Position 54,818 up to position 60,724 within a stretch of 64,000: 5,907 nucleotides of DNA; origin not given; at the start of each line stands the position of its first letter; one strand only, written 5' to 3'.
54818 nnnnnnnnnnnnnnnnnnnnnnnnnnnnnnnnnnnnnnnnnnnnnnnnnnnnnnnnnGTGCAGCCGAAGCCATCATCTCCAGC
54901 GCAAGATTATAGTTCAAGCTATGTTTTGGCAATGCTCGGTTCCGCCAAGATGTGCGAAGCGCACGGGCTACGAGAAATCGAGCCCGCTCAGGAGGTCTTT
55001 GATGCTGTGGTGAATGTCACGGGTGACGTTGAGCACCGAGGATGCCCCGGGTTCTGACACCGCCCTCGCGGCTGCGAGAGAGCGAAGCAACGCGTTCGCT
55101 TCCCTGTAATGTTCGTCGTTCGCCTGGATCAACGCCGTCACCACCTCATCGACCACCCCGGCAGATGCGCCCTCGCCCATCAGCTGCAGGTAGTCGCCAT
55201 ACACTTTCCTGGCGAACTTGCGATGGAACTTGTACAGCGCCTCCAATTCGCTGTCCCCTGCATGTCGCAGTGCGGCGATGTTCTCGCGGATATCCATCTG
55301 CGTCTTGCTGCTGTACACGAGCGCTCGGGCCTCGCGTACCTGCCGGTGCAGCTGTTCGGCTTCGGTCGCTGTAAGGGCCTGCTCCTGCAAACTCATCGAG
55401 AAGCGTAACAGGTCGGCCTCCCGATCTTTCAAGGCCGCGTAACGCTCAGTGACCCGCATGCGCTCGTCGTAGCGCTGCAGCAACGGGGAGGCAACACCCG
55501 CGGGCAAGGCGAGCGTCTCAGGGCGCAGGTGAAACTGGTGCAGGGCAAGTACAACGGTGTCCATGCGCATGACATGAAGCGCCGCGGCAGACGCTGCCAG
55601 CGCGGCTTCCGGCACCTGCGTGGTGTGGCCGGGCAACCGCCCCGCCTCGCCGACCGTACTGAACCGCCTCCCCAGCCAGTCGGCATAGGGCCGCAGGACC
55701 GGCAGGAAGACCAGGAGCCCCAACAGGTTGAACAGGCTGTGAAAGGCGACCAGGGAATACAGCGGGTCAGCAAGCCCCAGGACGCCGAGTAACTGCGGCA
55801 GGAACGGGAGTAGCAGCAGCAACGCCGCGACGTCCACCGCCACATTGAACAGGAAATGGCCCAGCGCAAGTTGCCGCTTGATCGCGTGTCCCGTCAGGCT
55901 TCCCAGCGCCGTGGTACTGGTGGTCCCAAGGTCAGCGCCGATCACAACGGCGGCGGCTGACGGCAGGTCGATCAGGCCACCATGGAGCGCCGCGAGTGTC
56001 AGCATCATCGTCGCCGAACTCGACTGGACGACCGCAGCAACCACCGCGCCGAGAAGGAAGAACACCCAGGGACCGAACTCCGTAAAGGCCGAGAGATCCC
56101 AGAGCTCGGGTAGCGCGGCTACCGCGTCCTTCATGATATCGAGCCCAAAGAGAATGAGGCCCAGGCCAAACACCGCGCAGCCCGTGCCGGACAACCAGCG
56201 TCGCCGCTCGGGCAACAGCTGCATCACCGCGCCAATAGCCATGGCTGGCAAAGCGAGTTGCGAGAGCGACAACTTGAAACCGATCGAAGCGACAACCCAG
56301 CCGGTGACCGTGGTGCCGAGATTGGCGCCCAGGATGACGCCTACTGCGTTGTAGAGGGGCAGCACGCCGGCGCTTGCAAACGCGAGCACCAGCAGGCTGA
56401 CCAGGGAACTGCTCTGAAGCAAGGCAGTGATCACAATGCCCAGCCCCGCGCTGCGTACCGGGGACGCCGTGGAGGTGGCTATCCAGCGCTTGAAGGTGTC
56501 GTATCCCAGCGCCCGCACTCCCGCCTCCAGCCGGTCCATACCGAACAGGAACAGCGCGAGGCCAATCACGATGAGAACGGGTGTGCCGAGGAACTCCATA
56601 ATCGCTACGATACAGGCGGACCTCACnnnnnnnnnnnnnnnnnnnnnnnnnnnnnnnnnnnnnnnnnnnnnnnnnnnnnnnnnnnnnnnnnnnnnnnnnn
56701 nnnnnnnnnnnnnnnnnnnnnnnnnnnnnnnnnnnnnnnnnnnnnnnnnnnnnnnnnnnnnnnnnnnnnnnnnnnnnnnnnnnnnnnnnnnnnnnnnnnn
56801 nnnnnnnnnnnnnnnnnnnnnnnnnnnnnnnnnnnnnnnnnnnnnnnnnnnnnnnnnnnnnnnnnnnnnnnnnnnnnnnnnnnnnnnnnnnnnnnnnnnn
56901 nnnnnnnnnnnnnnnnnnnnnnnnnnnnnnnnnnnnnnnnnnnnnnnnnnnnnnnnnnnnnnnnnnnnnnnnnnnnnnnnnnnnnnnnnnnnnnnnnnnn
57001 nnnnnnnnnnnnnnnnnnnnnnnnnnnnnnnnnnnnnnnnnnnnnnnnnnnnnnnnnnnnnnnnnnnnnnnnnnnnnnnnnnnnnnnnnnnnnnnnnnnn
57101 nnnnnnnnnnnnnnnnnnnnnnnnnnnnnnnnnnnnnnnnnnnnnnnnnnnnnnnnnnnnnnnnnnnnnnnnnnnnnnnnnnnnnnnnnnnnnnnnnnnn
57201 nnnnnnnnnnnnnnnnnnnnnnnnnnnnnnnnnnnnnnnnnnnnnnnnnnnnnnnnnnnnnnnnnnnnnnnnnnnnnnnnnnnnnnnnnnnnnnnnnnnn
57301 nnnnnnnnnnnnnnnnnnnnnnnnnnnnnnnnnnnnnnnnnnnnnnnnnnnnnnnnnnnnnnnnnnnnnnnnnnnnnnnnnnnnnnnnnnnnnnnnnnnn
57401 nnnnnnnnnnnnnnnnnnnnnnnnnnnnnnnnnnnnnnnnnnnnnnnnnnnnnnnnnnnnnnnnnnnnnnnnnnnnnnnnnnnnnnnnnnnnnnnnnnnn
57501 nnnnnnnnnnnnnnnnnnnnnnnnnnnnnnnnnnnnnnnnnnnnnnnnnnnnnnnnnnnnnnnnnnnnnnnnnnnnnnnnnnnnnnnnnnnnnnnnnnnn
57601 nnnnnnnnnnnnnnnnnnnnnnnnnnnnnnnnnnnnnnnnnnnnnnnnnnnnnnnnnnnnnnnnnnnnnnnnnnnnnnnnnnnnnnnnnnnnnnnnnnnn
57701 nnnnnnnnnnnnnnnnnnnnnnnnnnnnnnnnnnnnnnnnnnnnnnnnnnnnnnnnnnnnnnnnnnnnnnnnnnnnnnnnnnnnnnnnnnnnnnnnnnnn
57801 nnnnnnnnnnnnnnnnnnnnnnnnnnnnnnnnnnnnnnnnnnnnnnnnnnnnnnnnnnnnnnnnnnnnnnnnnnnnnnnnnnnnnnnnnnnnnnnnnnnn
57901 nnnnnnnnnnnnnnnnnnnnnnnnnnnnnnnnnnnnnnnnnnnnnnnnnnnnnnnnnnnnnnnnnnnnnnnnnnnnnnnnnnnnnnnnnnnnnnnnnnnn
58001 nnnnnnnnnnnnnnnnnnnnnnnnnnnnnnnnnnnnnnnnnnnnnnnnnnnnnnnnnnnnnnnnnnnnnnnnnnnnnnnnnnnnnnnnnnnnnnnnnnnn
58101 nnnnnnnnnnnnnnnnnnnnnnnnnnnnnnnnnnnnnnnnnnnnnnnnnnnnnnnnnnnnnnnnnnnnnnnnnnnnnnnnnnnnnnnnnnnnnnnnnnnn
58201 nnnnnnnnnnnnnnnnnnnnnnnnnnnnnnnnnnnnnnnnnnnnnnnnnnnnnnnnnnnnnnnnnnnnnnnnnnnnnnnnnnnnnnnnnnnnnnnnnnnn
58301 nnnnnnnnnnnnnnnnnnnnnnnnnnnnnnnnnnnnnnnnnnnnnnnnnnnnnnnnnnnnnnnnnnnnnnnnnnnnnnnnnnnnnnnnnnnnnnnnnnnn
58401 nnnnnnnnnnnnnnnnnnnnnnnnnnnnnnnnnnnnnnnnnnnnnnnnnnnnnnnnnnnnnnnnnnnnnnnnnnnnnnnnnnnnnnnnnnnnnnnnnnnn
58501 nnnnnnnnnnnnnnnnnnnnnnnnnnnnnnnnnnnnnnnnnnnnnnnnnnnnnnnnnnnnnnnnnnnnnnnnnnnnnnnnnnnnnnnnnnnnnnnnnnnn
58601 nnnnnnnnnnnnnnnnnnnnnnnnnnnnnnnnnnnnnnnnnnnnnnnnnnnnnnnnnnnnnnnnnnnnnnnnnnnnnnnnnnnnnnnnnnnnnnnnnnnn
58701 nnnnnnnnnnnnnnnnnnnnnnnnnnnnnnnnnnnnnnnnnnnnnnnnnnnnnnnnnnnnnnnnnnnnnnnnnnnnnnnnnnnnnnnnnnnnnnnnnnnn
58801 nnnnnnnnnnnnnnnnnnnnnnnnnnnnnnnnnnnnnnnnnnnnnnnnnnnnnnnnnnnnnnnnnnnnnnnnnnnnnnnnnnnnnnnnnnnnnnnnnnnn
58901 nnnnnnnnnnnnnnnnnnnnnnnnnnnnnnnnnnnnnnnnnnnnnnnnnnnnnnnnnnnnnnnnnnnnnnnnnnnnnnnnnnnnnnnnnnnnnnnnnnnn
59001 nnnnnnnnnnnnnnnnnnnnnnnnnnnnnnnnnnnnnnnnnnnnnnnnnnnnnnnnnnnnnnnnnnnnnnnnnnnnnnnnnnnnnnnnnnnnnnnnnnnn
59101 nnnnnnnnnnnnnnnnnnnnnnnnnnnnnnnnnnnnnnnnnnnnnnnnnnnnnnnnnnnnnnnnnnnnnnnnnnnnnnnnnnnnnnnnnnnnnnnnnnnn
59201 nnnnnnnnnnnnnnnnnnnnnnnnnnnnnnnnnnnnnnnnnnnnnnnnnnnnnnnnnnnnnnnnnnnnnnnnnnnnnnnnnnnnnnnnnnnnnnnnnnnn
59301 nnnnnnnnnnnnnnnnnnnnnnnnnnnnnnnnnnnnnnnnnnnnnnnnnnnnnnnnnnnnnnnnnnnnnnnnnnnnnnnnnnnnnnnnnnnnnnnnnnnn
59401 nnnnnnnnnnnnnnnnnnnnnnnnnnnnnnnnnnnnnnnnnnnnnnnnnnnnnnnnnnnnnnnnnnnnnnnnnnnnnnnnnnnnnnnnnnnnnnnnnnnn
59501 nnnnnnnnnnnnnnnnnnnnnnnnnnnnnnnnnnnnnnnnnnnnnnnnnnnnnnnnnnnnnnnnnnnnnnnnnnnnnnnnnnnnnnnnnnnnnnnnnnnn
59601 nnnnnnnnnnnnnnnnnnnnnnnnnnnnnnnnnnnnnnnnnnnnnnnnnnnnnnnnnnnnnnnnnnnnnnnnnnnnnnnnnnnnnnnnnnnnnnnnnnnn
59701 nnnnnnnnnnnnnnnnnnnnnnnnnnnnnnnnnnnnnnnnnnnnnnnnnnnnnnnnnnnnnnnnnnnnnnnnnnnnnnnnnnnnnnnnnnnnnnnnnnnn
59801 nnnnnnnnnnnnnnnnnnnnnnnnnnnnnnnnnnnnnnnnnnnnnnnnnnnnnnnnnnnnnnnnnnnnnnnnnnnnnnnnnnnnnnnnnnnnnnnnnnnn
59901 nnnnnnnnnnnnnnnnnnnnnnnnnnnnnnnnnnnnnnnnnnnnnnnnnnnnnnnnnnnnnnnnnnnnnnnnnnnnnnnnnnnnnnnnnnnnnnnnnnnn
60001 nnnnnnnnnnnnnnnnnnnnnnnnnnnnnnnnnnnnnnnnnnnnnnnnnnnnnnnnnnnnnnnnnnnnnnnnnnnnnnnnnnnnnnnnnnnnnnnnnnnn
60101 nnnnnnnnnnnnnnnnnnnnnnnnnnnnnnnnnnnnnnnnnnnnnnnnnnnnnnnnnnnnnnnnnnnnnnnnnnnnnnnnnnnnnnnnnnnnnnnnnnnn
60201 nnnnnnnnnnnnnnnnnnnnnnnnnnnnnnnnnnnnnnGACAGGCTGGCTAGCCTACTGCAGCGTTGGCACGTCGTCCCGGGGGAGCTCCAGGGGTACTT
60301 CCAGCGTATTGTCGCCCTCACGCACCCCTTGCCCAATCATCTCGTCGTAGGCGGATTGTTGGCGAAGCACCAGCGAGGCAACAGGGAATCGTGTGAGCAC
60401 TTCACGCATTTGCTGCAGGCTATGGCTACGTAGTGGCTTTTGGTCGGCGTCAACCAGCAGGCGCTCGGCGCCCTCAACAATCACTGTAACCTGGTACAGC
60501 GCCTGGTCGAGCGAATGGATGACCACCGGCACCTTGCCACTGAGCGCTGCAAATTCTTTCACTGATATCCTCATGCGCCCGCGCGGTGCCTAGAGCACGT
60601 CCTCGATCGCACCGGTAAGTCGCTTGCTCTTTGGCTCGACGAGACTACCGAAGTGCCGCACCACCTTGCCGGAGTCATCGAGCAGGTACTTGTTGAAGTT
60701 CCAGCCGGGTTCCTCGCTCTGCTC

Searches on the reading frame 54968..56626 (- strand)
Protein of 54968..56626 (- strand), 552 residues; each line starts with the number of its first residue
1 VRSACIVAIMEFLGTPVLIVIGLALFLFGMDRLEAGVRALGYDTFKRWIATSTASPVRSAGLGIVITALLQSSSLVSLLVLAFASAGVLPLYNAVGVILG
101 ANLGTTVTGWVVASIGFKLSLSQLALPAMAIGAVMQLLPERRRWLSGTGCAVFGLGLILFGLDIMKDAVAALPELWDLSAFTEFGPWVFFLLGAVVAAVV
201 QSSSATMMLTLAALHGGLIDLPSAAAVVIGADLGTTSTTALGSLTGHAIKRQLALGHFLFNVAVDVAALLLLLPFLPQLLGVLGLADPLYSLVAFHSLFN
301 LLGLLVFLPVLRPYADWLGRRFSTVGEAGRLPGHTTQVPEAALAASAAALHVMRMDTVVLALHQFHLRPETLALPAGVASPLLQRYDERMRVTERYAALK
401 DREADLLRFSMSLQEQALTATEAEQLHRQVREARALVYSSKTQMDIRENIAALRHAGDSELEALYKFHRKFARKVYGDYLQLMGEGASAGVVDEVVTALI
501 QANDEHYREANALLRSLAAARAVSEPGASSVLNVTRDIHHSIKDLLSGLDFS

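Call 41: search_protein_families(library=pfam, proteins=[window:54968-56626:-], max_evalue=0.0001)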
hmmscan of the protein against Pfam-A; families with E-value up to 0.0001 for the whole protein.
window:54968-56626:- (552 aa): 1 family
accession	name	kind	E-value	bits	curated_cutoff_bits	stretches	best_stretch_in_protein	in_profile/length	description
PF02690.20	Na_Pi_cotrans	-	3e-48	163.8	29.1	2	25-166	1-136/137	Na+/Pi-cotransporter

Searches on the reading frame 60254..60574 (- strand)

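Call 85: search_protein_families(library=pfam, proteins=[window:60254-60574:-], max_evalue=0.01)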
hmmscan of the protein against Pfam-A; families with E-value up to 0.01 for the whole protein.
window:60254-60574:- (106 aa): 1 family
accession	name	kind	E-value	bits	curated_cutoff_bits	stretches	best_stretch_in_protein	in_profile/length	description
PF20090.4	DUF6482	-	4.2e-34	116.9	23.5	1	1-98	1-98/101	Family of unknown function (DUF6482)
